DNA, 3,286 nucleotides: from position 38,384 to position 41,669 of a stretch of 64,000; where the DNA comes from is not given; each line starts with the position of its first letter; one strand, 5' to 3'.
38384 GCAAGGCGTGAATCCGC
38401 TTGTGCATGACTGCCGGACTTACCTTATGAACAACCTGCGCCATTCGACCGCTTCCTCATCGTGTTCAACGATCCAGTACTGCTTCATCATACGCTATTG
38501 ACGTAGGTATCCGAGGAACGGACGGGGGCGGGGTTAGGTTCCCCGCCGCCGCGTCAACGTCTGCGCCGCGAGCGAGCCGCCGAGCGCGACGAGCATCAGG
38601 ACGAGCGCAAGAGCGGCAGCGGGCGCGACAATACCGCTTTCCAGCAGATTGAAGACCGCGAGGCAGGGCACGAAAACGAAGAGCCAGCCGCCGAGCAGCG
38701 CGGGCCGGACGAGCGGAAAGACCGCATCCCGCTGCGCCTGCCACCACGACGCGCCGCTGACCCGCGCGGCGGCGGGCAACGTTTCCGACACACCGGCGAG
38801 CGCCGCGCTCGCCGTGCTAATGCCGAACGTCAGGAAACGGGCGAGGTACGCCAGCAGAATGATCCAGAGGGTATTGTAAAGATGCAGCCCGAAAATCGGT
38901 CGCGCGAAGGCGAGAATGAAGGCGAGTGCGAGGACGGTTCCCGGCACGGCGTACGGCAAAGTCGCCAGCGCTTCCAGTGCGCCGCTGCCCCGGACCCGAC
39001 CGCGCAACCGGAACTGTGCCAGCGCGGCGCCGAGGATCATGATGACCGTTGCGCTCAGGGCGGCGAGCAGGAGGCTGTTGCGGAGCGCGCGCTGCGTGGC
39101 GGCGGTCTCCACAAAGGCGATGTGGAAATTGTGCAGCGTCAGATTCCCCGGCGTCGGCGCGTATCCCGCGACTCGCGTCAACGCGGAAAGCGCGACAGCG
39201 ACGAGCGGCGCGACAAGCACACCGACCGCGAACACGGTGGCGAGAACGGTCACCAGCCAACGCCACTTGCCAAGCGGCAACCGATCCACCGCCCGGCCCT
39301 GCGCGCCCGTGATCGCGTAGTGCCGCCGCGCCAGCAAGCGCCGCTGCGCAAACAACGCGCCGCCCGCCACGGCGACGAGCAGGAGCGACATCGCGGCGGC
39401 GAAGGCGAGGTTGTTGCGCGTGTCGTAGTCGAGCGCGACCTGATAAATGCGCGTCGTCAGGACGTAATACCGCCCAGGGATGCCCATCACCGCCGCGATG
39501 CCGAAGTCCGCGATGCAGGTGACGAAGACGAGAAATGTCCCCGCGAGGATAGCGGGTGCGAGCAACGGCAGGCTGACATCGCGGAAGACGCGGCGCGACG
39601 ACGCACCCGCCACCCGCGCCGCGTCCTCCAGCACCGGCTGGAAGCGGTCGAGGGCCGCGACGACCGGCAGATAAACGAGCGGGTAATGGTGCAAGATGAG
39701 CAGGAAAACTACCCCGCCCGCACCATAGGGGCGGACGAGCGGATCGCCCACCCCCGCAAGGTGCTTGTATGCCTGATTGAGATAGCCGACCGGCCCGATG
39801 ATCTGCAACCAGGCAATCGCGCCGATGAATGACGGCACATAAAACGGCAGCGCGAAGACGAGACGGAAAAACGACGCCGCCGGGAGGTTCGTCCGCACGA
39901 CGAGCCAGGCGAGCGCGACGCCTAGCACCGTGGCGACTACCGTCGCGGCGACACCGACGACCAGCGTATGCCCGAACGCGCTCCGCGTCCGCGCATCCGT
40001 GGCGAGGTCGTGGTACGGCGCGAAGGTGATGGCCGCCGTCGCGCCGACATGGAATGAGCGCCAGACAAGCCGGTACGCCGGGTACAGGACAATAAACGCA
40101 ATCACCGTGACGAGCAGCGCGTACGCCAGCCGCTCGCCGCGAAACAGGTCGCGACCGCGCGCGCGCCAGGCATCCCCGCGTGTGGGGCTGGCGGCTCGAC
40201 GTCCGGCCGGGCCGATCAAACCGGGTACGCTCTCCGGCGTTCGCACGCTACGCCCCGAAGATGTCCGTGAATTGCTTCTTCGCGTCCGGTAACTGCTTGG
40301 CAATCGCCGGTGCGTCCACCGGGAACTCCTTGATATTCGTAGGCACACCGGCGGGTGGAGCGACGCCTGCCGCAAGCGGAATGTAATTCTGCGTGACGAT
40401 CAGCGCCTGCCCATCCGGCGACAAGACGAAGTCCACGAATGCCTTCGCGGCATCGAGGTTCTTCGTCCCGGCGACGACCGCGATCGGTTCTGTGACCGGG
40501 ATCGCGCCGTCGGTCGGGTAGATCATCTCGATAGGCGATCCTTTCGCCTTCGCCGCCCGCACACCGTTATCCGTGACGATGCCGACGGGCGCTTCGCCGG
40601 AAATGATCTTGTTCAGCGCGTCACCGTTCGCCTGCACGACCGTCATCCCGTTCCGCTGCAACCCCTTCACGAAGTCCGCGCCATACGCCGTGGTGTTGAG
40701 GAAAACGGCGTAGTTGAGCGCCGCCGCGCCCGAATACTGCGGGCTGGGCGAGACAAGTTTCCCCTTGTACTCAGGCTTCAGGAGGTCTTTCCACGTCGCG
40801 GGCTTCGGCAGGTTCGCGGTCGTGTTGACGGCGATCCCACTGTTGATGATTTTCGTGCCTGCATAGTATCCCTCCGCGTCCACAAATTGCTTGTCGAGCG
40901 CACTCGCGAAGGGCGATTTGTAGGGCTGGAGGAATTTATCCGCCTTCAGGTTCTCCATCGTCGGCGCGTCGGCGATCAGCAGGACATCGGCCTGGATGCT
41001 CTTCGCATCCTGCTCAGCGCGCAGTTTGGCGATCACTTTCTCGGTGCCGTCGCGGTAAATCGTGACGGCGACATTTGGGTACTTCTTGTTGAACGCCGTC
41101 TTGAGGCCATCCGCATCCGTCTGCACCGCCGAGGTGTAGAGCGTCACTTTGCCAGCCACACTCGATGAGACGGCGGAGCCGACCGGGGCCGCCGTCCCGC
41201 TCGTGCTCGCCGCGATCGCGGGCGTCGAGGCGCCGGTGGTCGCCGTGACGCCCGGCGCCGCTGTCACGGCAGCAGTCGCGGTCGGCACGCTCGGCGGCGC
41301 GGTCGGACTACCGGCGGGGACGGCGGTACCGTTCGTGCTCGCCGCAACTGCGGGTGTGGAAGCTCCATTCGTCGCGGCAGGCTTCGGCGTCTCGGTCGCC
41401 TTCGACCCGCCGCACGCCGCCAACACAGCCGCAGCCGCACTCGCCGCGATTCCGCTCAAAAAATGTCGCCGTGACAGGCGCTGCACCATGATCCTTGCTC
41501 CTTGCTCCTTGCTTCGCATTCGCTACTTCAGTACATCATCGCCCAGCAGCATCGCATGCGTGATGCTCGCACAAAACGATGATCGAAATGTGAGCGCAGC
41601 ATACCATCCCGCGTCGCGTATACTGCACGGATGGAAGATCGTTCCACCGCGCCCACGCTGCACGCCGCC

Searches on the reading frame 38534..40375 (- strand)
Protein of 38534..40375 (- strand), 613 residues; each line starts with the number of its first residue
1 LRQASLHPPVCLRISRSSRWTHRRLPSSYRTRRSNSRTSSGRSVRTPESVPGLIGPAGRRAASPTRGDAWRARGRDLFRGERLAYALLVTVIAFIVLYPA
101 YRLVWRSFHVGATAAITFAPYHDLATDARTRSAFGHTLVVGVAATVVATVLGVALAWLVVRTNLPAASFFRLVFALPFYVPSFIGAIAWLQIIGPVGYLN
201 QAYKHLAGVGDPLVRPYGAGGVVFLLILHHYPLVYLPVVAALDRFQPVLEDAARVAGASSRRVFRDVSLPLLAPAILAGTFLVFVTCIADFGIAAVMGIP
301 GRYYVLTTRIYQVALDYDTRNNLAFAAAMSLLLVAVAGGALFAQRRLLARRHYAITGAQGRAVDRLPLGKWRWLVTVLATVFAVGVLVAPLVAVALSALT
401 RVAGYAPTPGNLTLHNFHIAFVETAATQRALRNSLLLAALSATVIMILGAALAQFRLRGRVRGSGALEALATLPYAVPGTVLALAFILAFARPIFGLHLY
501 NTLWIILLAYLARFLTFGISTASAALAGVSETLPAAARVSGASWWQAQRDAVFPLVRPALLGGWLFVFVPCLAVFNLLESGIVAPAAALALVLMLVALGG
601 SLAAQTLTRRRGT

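Call 4: search_protein_families(library=pfam, proteins=[window:38534-40375:-], max_evalue=0.01)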
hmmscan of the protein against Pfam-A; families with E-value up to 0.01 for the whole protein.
window:38534-40375:- (613 aa): 1 family
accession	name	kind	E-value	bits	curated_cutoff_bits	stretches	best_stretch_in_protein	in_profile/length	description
PF00528.27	BPD_transp_1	-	2e-15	57.4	26.4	2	149-347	2-177/184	Binding-protein-dependent transport system inner membrane component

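Call 35: search_protein_families(library=ncbifam, proteins=[window:38534-40300:-], max_evalue=0.001)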
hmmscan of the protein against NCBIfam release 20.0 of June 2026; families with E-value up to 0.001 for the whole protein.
window:38534-40300:- (588 aa): 27 families (the best 25 are shown)
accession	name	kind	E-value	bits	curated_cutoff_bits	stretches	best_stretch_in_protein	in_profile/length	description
TIGR03262.1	PhnU2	equivalog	2.4e-52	178.3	593.25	1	59-547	6-478/546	putative 2-aminoethylphosphonate ABC transporter permease subunit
NF011624.0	PRK15050.1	equivalog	9.5e-39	133.3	247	2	58-327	26-289/297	2-aminoethylphosphonate ABC transporter permease subunit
TIGR02141.1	modB_ABC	equivalog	7.2e-32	110.7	182.6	2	112-311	3-196/208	molybdate ABC transporter permease subunit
TIGR00969.1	3a0106s02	subfamily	5.1e-31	108.1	240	2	57-311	17-260/272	sulfate ABC transporter permease subunit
TIGR03226.1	PhnU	equivalog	2.4e-30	106.1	283.45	1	53-327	39-307/311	2-aminoethylphosphonate ABC transporter permease subunit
TIGR02139.1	permease_CysT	equivalog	1.2e-28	100.4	246.1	2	58-306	7-246/265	sulfate ABC transporter permease subunit CysT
NF007047.0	PRK09500.1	equivalog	4.9e-25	88.6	326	2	380-544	35-194/257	spermidine/putrescine ABC transporter permease PotC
NF007044.0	PRK09497.1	equivalog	5e-25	88.5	348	1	63-318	15-270/285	spermidine/putrescine ABC transporter permease PotB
TIGR01581.1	Mo_ABC_porter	hypoth_equivalog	2e-24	86.4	210.3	2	99-313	13-220/225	ABC transporter permease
TIGR03255.1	PhnV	equivalog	1.8e-22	80.3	358.7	2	347-579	13-261/270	2-aminoethylphosphonate ABC transport system, membrane component PhnV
NF040839.1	tungstate_WtpB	equivalog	8.5e-22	78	340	2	100-325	37-249/251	tungstate ABC transporter permease WtpB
NF008208.0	PRK10971.1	equivalog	2.2e-21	76.6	415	2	65-277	22-221/277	sulfate/thiosulfate ABC transporter permease CysT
TIGR02140.1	permease_CysW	equivalog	2.4e-21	76.4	329.1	2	63-312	9-247/261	sulfate ABC transporter permease subunit CysW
NF006939.0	PRK09421.1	equivalog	6.3e-21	74.8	262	1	110-318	13-216/230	molybdate ABC transporter permease subunit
NF007963.0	PRK10683.1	equivalog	3.3e-17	62.8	489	1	89-311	79-299/317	putrescine ABC transporter permease PotH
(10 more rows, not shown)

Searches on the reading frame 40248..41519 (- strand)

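Call 4: search_protein_families(library=pfam, proteins=[window:40248-41519:-], max_evalue=0.01)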
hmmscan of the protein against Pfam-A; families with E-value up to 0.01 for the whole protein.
window:40248-41519:- (423 aa): 6 families
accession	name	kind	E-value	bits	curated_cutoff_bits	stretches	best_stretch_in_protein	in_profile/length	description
PF13343.11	SBP_bac_6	-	4.6e-29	102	24.6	1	177-389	4-227/245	Bacterial extracellular solute-binding protein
PF13416.11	SBP_bac_8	-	5.3e-25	89.2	27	1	141-394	4-273/279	Bacterial extracellular solute-binding protein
PF13531.11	SBP_bac_11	-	1.4e-22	81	25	1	137-374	14-221/227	Bacterial extracellular solute-binding protein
PF01547.30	SBP_bac_1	-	3.8e-22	80.1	26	1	141-372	15-307/307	Bacterial extracellular solute-binding protein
PF12849.12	PBP_like_2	-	7.6e-06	26.3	27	1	131-368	30-266/267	PBP superfamily domain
PF10518.14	TAT_signal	-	0.004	17.5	22.7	1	15-34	2-21/21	TAT (twin-arginine translocation) pathway signal sequence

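Call 35: search_protein_families(library=ncbifam, proteins=[window:40248-41519:-], max_evalue=0.001)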
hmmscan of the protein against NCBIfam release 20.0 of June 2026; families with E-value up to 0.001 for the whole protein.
window:40248-41519:- (423 aa): 9 families
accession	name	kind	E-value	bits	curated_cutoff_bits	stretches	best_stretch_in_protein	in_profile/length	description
TIGR03261.1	phnS2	equivalog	3.4e-42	144.7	392.75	1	114-397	13-303/334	putative 2-aminoethylphosphonate ABC transporter substrate-binding protein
NF011620.1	PRK15046.1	equivalog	2.4e-20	72.6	310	1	104-379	6-286/334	2-aminoethylphosphonate ABC transporter substrate-binding protein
TIGR03227.1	PhnS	equivalog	5.7e-16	58.3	395.3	1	104-386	16-304/360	2-aminoethylphosphonate ABC transporter substrate-binding protein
TIGR01254.1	sfuA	subfamily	2.4e-13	50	93.4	1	128-392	8-277/306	thiamine ABC transporter substrate-binding protein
NF007048.0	PRK09501.1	equivalog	1e-11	44.3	582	1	207-372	114-285/348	spermidine/putrescine ABC transporter substrate-binding protein PotD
TIGR01256.1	modA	equivalog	1.1e-08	35.3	62.5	1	300-374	141-213/217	molybdate ABC transporter substrate-binding protein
TIGR00971.1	3a0106s03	subfamily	0.00024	20.5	155.5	1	241-385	118-274/315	sulfate ABC transporter substrate-binding protein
NF007962.0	PRK10682.1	equivalog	0.00052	19.1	636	0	312-384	245-318/370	spermidine/putrescine ABC transporter substrate-binding protein PotF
NF008022.0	PRK10752.1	subfamily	0.00063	19.2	288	0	241-387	129-287/329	sulfate ABC transporter substrate-binding protein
